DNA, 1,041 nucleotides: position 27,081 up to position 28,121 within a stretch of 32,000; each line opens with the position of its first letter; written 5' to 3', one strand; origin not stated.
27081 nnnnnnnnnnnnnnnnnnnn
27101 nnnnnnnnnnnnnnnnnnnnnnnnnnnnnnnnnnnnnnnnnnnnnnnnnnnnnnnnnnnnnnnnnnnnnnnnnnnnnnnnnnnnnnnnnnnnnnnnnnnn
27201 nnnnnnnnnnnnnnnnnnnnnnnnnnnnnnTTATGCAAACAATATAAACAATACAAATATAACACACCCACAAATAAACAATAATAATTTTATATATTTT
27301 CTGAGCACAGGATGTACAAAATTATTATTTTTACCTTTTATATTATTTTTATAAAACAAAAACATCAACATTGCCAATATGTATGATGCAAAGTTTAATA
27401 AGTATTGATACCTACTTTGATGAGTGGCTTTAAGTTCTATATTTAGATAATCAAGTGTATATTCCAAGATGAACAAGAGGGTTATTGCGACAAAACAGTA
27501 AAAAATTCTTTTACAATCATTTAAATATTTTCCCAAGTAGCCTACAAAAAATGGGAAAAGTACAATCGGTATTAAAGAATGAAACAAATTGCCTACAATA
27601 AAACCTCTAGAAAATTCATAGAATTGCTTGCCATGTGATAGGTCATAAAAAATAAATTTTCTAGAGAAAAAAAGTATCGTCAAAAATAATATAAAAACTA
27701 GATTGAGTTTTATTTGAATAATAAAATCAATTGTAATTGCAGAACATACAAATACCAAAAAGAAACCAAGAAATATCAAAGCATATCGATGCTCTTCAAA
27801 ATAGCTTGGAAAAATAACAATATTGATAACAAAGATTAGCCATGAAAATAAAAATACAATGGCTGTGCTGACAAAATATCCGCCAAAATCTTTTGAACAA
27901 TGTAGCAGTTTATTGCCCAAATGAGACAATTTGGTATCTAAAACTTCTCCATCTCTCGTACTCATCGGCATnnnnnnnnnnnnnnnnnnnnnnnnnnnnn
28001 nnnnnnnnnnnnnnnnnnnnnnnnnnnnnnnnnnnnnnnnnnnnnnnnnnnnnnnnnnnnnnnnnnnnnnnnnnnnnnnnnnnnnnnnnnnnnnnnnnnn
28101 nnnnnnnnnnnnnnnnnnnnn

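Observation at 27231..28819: Expressed toxin CT1: cysteine-rich domain of unrecognised family paired with a ~7-TM immunity protein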

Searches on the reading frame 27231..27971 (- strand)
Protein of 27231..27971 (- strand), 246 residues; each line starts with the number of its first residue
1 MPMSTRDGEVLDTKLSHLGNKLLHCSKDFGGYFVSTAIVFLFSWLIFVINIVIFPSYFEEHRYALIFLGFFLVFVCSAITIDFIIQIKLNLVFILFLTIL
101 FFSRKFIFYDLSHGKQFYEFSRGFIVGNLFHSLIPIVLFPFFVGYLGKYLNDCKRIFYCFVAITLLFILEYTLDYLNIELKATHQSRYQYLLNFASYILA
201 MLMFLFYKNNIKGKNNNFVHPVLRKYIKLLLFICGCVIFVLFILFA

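Call 6: search_protein_families(library=pfam, proteins=[window:27231-27971:-], max_evalue=1)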
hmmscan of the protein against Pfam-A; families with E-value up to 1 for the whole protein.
window:27231-27971:- (246 aa): 1 family
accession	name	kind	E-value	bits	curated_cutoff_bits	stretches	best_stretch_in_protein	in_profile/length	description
PF11188.13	DUF2975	-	0.76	10.2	27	1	154-205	60-111/130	Protein of unknown function (DUF2975)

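Call 7: search_protein_families(library=ncbifam, proteins=[window:27231-27971:-], max_evalue=1)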
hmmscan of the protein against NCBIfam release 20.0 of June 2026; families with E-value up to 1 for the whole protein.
window:27231-27971:- (246 aa): 1 family
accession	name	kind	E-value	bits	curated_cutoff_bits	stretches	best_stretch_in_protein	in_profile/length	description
NF005783.0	PRK07597.9-4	equivalog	0.7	10.3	127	0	39-87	53-101/109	preprotein translocase subunit SecE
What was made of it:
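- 27231..27965 (-): cdiI-1: predicted polytopic (about 7 TM) inner-membrane immunity protein, 244 aa (246 aa if the upstream ATG at 27971 is used). No Pfam or NCBIfam family (calls 6, 7).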

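Call 15: find_homologous_proteins(query=window:27231-27971:-)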
Query window:27231-27971:- (246 aa): 2 proteins with E <= 0.001 among 629 candidates.
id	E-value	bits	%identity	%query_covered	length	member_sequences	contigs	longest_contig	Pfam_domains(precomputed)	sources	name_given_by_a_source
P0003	3.7e-151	520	100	99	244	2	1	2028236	-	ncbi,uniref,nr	ncbi:hypothetical protein LU293_06475 [Moraxella nasovis]|uniref:hypothetical protein n=1 Tax=Moraxe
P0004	3.7e-115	402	81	99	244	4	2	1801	-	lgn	-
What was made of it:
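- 27231..27965 (-): 100% identical to M. nasovis LU293_06475 (call 15).
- Checked: That protein is 100% identical to the annotated hypothetical protein LU293_06475 of Moraxella nasovis (call 15).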

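Call 54: search_protein_families(library=padloc, proteins=[window:27231-27971:-], max_evalue=1)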
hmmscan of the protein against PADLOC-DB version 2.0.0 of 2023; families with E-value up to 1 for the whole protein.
window:27231-27971:- (246 aa): 0 families

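Call 73: predict_structure(alignment_id=A5)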
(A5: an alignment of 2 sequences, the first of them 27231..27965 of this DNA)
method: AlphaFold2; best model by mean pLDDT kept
length: 244 residues; sequences in the alignment: 2
mean_pLDDT: 46.0   pTM: 0.25
mean pLDDT of the five models: 46.0, 43.7, 42.6, 42.1, 42.1
residues with pLDDT >= 90: 0; 70-90: 0; 50-70: 61; < 50: 183
segments of 3 or more residues with pLDDT < 50: 20-33, 72-74, 76-171, 173-179, 183-223, 237-240, 242-244
pLDDT, mean of each block of 10 residues (from residue 1): 58 55 44 51 53 50 50 49 40 41 35 38 42 43 40 46 48 45 45 45 41 43 51 50 47
secondary structure, 60 per line:
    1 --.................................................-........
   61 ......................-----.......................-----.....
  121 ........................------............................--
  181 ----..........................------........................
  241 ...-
elements in order: H3-51 H53-82 H88-110 H116-144 H151-178 H185-210 H217-243

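Call 113: find_encoding_contigs(protein=P0004, flank=2000, max_places=3)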
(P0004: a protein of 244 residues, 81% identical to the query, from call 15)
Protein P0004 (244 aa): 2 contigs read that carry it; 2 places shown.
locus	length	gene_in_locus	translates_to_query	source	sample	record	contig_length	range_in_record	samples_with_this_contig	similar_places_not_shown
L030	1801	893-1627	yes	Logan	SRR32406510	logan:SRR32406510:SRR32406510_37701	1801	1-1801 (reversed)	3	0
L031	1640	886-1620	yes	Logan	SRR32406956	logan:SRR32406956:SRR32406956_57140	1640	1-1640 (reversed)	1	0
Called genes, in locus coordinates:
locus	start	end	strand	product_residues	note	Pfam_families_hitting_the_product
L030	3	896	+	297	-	?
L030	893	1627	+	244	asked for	-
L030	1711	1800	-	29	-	?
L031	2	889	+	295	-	?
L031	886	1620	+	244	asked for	-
